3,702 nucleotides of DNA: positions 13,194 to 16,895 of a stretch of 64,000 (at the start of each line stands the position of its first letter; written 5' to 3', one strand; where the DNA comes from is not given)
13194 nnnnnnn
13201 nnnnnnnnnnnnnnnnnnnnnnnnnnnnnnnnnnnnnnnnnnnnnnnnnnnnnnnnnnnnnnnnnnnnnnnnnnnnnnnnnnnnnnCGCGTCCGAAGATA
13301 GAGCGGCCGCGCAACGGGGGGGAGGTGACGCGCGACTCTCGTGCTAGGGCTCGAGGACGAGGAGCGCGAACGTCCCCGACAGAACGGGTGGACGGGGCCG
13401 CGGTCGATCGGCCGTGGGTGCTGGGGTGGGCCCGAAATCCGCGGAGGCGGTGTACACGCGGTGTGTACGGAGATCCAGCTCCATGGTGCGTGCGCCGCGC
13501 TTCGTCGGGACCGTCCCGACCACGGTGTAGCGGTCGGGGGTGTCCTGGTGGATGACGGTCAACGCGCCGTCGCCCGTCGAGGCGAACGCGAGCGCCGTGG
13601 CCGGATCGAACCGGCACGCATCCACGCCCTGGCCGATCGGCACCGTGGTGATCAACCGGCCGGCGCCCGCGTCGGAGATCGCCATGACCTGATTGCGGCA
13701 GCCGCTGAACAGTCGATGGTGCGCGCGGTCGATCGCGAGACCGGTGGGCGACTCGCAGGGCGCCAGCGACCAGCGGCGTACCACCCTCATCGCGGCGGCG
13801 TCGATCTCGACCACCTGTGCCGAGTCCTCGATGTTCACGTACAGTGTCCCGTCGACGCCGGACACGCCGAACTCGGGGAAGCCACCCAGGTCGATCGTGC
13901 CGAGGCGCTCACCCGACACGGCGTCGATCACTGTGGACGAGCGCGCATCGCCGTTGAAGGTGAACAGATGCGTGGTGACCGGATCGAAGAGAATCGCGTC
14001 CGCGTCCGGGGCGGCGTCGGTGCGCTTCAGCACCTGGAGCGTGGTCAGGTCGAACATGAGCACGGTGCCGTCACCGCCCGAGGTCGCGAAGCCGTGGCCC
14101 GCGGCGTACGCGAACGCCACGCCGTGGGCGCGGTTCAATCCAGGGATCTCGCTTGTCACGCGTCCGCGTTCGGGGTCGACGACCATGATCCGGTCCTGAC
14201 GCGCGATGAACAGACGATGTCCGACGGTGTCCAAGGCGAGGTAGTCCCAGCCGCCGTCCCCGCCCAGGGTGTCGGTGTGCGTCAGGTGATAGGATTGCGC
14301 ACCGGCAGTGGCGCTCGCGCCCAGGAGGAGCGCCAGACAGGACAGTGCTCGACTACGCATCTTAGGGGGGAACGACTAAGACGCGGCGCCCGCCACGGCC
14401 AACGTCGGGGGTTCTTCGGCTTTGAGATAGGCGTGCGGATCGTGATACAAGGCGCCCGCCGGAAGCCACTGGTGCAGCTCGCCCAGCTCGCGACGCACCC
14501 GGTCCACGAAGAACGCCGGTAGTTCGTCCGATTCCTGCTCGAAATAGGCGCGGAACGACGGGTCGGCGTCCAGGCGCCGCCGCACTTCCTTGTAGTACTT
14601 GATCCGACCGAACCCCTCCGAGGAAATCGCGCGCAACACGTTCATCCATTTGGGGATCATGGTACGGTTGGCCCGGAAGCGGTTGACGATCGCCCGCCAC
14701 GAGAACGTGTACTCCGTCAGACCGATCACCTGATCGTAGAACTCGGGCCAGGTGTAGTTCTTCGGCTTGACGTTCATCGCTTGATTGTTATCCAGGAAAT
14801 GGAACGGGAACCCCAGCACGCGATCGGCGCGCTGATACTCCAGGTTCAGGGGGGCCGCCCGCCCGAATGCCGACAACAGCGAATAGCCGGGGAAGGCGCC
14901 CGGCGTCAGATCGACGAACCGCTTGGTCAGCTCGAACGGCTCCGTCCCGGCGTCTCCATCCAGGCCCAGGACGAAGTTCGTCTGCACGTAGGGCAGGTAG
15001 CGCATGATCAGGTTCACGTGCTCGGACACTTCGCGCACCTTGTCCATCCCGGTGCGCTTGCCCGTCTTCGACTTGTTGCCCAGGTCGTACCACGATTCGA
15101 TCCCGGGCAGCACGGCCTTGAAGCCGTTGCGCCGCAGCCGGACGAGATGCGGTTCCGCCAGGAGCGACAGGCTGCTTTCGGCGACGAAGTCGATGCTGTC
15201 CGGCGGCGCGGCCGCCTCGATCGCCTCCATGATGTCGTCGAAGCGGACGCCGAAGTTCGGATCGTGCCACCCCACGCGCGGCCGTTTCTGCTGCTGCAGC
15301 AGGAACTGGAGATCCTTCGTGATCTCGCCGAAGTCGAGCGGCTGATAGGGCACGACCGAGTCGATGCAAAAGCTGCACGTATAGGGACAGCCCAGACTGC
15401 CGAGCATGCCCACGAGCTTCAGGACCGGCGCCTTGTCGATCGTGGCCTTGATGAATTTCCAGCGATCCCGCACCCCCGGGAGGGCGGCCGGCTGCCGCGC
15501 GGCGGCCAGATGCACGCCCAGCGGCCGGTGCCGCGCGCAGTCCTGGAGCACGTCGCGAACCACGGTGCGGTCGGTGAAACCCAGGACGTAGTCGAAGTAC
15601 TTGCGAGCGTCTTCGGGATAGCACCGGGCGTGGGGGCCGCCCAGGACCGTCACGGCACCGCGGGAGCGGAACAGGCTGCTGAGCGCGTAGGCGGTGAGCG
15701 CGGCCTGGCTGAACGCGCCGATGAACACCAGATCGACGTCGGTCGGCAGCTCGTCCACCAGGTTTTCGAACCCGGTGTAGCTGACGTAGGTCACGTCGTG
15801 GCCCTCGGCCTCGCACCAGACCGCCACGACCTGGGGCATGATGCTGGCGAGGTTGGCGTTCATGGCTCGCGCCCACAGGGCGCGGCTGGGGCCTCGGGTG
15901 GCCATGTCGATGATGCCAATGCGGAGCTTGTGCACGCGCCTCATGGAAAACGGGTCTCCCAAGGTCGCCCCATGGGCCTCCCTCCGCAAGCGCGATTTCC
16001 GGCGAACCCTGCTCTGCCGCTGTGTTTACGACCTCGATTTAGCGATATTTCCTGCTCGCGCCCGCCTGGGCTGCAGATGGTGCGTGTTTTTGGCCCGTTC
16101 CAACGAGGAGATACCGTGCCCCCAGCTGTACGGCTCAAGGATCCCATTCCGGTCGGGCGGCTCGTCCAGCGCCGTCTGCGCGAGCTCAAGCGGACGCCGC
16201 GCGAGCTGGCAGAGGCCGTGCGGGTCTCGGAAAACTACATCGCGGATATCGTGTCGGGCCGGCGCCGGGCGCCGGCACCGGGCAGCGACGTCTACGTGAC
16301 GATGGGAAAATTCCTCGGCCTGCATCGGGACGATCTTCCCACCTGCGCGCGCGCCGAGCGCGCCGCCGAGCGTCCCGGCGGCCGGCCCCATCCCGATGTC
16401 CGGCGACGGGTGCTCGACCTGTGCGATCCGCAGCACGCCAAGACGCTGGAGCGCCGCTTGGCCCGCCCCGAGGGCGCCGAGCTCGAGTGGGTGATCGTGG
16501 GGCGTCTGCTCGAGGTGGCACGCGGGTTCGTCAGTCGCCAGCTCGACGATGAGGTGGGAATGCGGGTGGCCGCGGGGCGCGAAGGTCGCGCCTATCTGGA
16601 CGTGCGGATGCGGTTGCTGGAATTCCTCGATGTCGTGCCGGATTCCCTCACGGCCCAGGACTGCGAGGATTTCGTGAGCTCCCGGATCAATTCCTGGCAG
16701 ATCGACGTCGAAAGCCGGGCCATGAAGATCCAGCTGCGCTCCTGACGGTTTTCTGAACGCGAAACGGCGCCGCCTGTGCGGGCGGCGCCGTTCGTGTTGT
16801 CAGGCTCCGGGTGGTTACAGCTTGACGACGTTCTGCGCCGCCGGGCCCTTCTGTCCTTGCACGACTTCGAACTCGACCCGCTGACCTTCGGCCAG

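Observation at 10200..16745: Co-directional cluster: B12-radical SAM enzyme, secreted beta-propeller, cNMP-domain histidine kinase, response regulator fused to a CxxC-less TrxR, with a divergent HTH gene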

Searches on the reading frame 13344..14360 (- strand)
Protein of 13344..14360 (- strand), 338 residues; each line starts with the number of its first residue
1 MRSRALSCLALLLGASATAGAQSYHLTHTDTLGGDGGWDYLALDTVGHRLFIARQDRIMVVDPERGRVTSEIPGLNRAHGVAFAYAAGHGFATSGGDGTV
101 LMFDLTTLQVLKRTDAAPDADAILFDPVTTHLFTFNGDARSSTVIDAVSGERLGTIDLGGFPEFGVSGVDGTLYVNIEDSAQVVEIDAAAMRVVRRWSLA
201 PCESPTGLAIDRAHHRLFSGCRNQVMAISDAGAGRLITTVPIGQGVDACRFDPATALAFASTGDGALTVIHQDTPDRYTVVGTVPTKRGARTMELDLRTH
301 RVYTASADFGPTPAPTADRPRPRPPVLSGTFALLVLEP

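Call 3: search_protein_families(library=pfam, proteins=[window:13344-14360:-], max_evalue=0.01)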
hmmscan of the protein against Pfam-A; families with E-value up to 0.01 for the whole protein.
window:13344-14360:- (338 aa): 3 families
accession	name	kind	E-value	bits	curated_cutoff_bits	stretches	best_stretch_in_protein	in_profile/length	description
PF23414.1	Beta-prop_EML_2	-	2.9e-06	27.3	90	0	207-277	3-73/266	Echinoderm microtubule-associated protein second beta-propeller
PF25174.1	Beta-prop_THOC3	-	1.7e-05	24.4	305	0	211-308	97-192/272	THOC3 beta-propeller domain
PF16819.11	DUF5074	-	0.0065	16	27.2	0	49-115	110-180/353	Domain of unknown function (DUF5074)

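Call 4: search_protein_families(library=ncbifam, proteins=[window:13344-14360:-], max_evalue=0.01)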
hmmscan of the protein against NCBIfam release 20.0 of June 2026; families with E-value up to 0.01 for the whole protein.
window:13344-14360:- (338 aa): 3 families
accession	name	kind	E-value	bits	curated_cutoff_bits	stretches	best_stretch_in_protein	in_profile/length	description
TIGR03866.1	PQQ_ABC_repeats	subfamily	8.4e-14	51.3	287.3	1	54-163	19-128/310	PQQ-dependent catabolism-associated beta-propeller protein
NF052280.1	7_blade_YncE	equivalog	1.2e-09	37.4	400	1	82-193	222-333/338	7-bladed beta-propeller protein YncE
NF052340.1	hydrazine_beta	equivalog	0.0062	15.6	560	1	117-223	32-137/372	hydrazine synthase subunit beta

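Call 37: find_homologous_proteins(query=window:13344-14360:-, max_evalue=0.00001)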
Query window:13344-14360:- (338 aa): 7231 proteins with E <= 0.00001 among 8000 candidates; the best 120 are listed.
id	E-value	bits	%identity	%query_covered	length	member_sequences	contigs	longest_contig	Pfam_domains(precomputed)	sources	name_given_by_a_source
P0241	4.5e-206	702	93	100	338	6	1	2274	PF25174.2,PF23414.2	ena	-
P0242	2.5e-189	647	87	100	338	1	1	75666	PF25174.2,PF23414.2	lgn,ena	-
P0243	6.6e-188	642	86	100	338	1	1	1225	PF25174.2,PF23414.2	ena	-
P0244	2.2e-172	591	78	100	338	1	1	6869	-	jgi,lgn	jgi:DNA-binding beta-propeller fold protein YncE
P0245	2.0e-168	578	77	97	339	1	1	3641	-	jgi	jgi:DNA-binding beta-propeller fold protein YncE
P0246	2.2e-166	571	74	100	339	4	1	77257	PF25174.2,PF23381.2,PF23414.2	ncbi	-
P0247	2.8e-166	571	75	98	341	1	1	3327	PF25174.2,PF23381.2,PF23414.2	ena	-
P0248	1.5e-165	568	75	99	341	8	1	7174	PF25174.2,PF23381.2,PF23414.2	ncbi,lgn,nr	ncbi:MAG TPA: hypothetical protein VEO73_13345 [Gemmatimonadales bacterium]|nr:hypothetical protein 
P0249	1.9e-165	568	75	99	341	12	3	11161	PF25174.2,PF23381.2,PF23414.2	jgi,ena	jgi:DNA-binding beta-propeller fold protein YncE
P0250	2.0e-165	568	73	100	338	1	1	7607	PF25174.2,PF23381.2,PF23414.2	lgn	-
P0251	2.3e-165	568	74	100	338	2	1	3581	PF25174.2,PF23381.2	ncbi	-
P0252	3.0e-165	567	75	99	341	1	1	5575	PF25174.2,PF23381.2,PF23414.2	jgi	-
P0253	3.9e-165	567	75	99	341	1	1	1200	PF25174.2,PF23381.2,PF23414.2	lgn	-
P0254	7.1e-165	566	74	100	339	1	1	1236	PF25174.2,PF23381.2,PF23414.2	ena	-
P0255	7.4e-165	566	75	99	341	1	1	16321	PF25174.2,PF23381.2,PF23414.2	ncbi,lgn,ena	-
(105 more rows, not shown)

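Call 38: find_encoding_contigs(protein=P0242, flank=7000, max_places=2)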
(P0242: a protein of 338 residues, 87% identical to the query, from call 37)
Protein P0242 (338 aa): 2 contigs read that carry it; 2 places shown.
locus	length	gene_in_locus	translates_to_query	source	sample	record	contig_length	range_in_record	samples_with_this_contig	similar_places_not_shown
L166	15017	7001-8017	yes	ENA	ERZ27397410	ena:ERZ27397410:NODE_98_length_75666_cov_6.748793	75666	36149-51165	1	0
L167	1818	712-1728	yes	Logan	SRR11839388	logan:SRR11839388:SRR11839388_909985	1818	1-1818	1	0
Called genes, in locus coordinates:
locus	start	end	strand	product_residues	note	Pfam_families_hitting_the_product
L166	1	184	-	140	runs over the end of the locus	PF00072:Response_reg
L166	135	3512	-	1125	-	PF08448:PAS_4 (weak), PF00512:HisKA, PF02518:HATPase_c, PF00072:Response_reg, PF00512:HisKA, PF02518:HATPase_c, PF00072:Response_reg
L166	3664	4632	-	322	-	PF08240:ADH_N, PF00107:ADH_zinc_N, PF13602:ADH_zinc_N_2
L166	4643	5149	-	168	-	PF04306:DUF456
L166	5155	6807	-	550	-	PF01433:Peptidase_M1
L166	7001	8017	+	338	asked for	PF25174:Beta-prop_THOC3 (faint), PF23414:Beta-prop_EML_2 (faint)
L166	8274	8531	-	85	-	-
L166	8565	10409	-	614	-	PF00009:GTP_EFTU, PF03144:GTP_EFTU_D2, PF00679:EFG_C, PF21018:BipA_C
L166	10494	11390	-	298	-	PF01545:Cation_efflux, PF16916:ZT_dimer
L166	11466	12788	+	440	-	PF01595:CNNM, PF00571:CBS (weak), PF03471:CorC_HlyC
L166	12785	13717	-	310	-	PF04166:PdxA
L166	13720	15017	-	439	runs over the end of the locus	PF13623:SurA_N_2 (weak), PF13624:SurA_N_3, PF09312:SurA_N (weak), PF13145:Rotamase_2, PF13616:Rotamase_3, PF00639:Rotamase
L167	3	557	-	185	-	?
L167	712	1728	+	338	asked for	PF25174:Beta-prop_THOC3 (faint), PF23414:Beta-prop_EML_2 (faint)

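Call 39: find_encoding_contigs(protein=P0246, flank=7000, max_places=2)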
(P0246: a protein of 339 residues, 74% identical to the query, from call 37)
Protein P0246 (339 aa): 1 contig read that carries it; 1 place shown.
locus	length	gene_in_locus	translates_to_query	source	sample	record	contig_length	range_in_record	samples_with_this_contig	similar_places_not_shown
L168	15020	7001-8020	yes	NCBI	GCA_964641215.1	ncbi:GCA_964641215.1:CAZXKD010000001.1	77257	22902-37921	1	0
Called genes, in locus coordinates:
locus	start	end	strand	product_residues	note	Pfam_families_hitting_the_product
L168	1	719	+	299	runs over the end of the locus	-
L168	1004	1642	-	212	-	-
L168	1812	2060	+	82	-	PF08044:DUF1707 (faint)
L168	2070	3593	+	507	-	-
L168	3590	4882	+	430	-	PF12895:ANAPC3 (faint), PF13428:TPR_14 (faint), PF13181:TPR_8 (faint), PF13414:TPR_11 (faint), PF13432:TPR_16, PF14559:TPR_19 (weak), PF13424:TPR_12, PF13432:TPR_16 (weak), +5 more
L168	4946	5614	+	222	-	PF00072:Response_reg, PF00486:Trans_reg_C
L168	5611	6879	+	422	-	PF13581:HATPase_c_2 (faint), PF00512:HisKA, PF02518:HATPase_c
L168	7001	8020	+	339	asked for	PF23381:Beta-prop_IFT122_1st (faint), PF25174:Beta-prop_THOC3 (faint), PF23414:Beta-prop_EML_2 (faint)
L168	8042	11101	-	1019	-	PF00873:ACR_tran, PF02355:SecD_SecF_C (faint)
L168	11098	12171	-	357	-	PF25919:BSH_CusB (faint), PF25967:RND-MFP_C (weak), PF25975:CzcB_C, PF25989:YknX_C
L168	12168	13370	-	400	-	PF02321:OEP (weak)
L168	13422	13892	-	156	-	-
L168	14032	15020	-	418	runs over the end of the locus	PF01408:GFO_IDH_MocA, PF02894:GFO_IDH_MocA_C, PF22725:GFO_IDH_MocA_C3 (weak)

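Call 73: search_protein_families(library=padloc, proteins=[window:13344-14360:-], max_evalue=0.001)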
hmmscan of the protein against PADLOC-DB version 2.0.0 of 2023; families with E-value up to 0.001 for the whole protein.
window:13344-14360:- (338 aa): 0 families

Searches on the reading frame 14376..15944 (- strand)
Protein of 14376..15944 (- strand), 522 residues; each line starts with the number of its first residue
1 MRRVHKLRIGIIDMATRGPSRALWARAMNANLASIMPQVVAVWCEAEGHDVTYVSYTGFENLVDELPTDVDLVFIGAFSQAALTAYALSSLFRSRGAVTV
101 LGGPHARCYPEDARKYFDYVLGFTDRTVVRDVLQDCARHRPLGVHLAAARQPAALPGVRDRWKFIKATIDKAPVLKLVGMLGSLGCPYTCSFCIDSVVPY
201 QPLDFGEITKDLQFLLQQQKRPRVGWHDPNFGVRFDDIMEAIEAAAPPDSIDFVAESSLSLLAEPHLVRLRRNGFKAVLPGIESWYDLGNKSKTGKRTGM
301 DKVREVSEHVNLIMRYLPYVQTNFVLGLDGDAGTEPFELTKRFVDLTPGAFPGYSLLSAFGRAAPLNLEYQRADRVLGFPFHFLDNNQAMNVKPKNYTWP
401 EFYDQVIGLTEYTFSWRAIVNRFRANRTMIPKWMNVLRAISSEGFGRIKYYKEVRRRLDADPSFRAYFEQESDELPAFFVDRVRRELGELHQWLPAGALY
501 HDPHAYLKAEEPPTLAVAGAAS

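Call 3: search_protein_families(library=pfam, proteins=[window:14376-15944:-], max_evalue=0.01)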
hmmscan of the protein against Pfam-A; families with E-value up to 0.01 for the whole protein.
window:14376-15944:- (522 aa): 2 families
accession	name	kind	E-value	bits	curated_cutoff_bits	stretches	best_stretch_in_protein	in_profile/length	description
PF04055.27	Radical_SAM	-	1.8e-05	25.4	29.5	1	184-326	5-149/166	Radical SAM superfamily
PF02310.24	B12-binding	-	0.00027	21.2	32.1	1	39-124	19-113/121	B12 binding domain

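Call 4: search_protein_families(library=ncbifam, proteins=[window:14376-15944:-], max_evalue=0.01)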
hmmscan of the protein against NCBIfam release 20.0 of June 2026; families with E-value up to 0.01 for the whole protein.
window:14376-15944:- (522 aa): 1 family
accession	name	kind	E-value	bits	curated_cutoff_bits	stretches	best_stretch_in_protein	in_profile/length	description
TIGR04013.1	B12_SAM_MJ_1487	hypoth_equivalog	1e-05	24.5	251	1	44-194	20-168/382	TIGR04013 family B12-binding domain/radical SAM domain-containing protein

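Call 17: find_homologous_proteins(query=window:14376-15944:-, max_evalue=0.00001)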
Query window:14376-15944:- (522 aa): 6268 proteins with E <= 0.00001 among 8000 candidates; the best 120 are listed.
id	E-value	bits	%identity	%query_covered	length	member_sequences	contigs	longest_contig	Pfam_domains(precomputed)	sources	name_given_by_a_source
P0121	0.0e+0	1141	93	100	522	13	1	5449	PF04055.28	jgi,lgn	jgi:hypothetical protein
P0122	0.0e+0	1079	89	97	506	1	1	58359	PF04055.28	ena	-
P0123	0.0e+0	1078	87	99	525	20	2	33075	PF04055.28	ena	-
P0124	0.0e+0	1076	88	97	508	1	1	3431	PF04055.28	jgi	jgi:hypothetical protein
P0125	0.0e+0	1076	88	97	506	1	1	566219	PF04055.28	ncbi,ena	-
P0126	0.0e+0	1073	89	95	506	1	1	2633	PF04055.28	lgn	-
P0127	0.0e+0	1063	85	100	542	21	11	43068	PF04055.28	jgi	jgi:hypothetical protein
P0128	0.0e+0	1062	85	100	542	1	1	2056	PF04055.28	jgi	-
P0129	0.0e+0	1060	86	99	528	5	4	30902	PF04055.28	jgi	jgi:hypothetical protein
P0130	0.0e+0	1053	86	98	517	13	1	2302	PF04055.28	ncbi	-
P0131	0.0e+0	1047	84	99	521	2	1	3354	PF04055.28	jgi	jgi:hypothetical protein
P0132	0.0e+0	1043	84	99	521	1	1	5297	PF04055.28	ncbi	ncbi:MAG: B12-binding domain-containing radical SAM protein [Gemmatimonadales bacterium]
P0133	0.0e+0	1039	85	98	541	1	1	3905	PF04055.28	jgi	-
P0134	0.0e+0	1033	84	99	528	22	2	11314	PF04055.28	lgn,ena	-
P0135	0.0e+0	1028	84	97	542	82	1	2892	PF04055.28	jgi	-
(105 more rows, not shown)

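Call 18: search_solved_structures(query=window:14376-15944:-, max_evalue=1, show_alignments=1)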
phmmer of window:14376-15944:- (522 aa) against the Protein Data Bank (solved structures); distinct sequences matched with E-value up to 1: 1.
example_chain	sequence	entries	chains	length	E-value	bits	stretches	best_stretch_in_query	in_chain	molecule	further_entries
24yw_E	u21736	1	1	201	0.86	11.2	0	295-331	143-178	Large ribosomal subunit protein uL4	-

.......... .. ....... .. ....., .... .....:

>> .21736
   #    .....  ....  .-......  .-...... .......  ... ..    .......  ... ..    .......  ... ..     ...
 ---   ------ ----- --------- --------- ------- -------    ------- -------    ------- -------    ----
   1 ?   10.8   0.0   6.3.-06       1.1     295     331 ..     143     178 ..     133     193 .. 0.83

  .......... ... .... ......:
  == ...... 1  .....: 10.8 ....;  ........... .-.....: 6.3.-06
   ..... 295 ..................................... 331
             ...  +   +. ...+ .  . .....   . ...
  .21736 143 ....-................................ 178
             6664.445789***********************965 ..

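Call 19: find_related_loci(query=window:14376-15944:-, collection=metagenome_contigs, flank=8000)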
Query window:14376-15944:- (522 aa) in metagenome_contigs; peptide patterns used: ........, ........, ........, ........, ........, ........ (x = any residue, [..] = any of these).
600 stretches matched a pattern (row limit reached: there are more); 555 encode a relative of the query (tblastn E <= 1e-3); the best 80 are kept; 80 distinct loci.
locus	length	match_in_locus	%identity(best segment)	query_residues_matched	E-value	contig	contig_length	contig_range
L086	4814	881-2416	94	2-513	0e+0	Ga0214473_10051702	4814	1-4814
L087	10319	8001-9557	87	1-519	0e+0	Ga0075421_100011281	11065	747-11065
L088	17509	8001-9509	87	6-508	0e+0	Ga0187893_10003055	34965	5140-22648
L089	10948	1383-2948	84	3-521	0e+0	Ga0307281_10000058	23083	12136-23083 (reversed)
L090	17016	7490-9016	84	2-510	0e+0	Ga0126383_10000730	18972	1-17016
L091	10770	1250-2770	83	5-511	0e+0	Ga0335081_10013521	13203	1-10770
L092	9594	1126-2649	84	4-511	0e+0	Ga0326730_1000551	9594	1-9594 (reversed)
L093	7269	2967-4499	83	1-511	0e+0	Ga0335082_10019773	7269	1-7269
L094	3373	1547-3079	81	1-511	0e+0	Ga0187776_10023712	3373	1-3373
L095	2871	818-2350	81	1-511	0e+0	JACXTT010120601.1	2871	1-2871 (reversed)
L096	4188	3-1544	81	4-517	0e+0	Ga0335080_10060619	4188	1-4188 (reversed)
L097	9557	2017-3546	83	2-511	0e+0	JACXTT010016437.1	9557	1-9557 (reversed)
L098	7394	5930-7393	85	4-491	0e+0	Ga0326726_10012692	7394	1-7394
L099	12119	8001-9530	79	2-511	0e+0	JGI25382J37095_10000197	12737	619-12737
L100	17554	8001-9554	78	4-521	0e+0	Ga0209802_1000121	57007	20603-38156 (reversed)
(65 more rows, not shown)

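Call 50: predict_structure(alignment_id=A3)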
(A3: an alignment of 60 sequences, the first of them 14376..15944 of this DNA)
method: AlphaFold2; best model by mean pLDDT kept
length: 522 residues; sequences in the alignment: 60
mean_pLDDT: 81.8   pTM: 0.87
mean pLDDT of the five models: 81.8, 74.4, 72.6, 69.7, 61.2
residues with pLDDT >= 90: 199; 70-90: 226; 50-70: 66; < 50: 31
segments of 3 or more residues with pLDDT < 50: 188-199, 284-291, 515-522
pLDDT, mean of each block of 10 residues (from residue 1): 76 81 56 74 95 87 89 91 95 94 86 91 87 83 70 84 88 80 59 45 80 94 83 83 94 78 88 86 47 64 86 88 72 85 89 69 77 90 79 90 92 90 84 76 84 96 94 93 92 93 85 49 36
secondary structure, 60 per line:
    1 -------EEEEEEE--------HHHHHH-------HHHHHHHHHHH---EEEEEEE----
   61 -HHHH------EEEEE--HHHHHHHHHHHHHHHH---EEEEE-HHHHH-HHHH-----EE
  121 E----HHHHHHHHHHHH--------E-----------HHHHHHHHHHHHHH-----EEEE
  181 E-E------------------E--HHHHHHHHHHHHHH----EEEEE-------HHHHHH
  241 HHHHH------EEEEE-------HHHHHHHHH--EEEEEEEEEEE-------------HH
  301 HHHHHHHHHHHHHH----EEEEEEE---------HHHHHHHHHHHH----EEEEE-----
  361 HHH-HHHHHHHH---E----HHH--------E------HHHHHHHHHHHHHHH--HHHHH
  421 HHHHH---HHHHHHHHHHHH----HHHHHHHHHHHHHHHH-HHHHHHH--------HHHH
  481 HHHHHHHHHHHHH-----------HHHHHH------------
elements in order: E8-14 H23-28 H36-46 E50-56 H62-65 E72-76 H79-94 E98-102 H104-108 H110-113 E119-121 H126-137 H158-171 E177-181 H205-218 E223-227 H235-245 E252-256 H264-272 E275-285 H299-314 E319-325 H335-346 E351-355 H365-372 H399-413 H416-425 H429-440 H445-460 H462-468 H477-493 H505-510

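Call 73: search_protein_families(library=padloc, proteins=[window:14376-15944:-], max_evalue=0.001)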
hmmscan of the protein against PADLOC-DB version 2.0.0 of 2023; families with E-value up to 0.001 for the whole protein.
window:14376-15944:- (522 aa): 0 families

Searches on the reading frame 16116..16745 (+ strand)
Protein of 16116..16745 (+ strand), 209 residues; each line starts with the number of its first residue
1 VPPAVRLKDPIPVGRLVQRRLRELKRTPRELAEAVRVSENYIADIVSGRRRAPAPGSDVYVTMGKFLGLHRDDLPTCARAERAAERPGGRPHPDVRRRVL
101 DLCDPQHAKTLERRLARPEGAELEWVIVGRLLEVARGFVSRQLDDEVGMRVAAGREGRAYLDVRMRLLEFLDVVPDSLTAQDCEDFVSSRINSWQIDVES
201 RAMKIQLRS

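Call 3: search_protein_families(library=pfam, proteins=[window:16116-16745:+], max_evalue=0.01)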
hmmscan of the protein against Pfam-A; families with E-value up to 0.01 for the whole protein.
window:16116-16745:+ (209 aa): 2 families
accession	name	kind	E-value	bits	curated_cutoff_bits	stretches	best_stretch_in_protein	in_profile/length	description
PF01381.28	HTH_3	-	7.9e-05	23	23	1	19-53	4-36/55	Helix-turn-helix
PF13560.12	HTH_31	-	8e-05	23.3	27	1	19-73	7-60/64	Helix-turn-helix domain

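Call 4: search_protein_families(library=ncbifam, proteins=[window:16116-16745:+], max_evalue=0.01)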
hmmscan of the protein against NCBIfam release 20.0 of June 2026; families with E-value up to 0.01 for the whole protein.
window:16116-16745:+ (209 aa): 1 family
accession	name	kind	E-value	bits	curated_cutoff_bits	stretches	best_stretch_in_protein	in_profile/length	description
TIGR02607.1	antidote_HigA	equivalog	0.00027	20.7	47.7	1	9-51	3-46/81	HigA family addiction module antitoxin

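Call 73: search_protein_families(library=padloc, proteins=[window:16116-16745:+], max_evalue=0.001)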
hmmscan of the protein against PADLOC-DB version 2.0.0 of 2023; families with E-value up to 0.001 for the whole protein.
window:16116-16745:+ (209 aa): 0 families
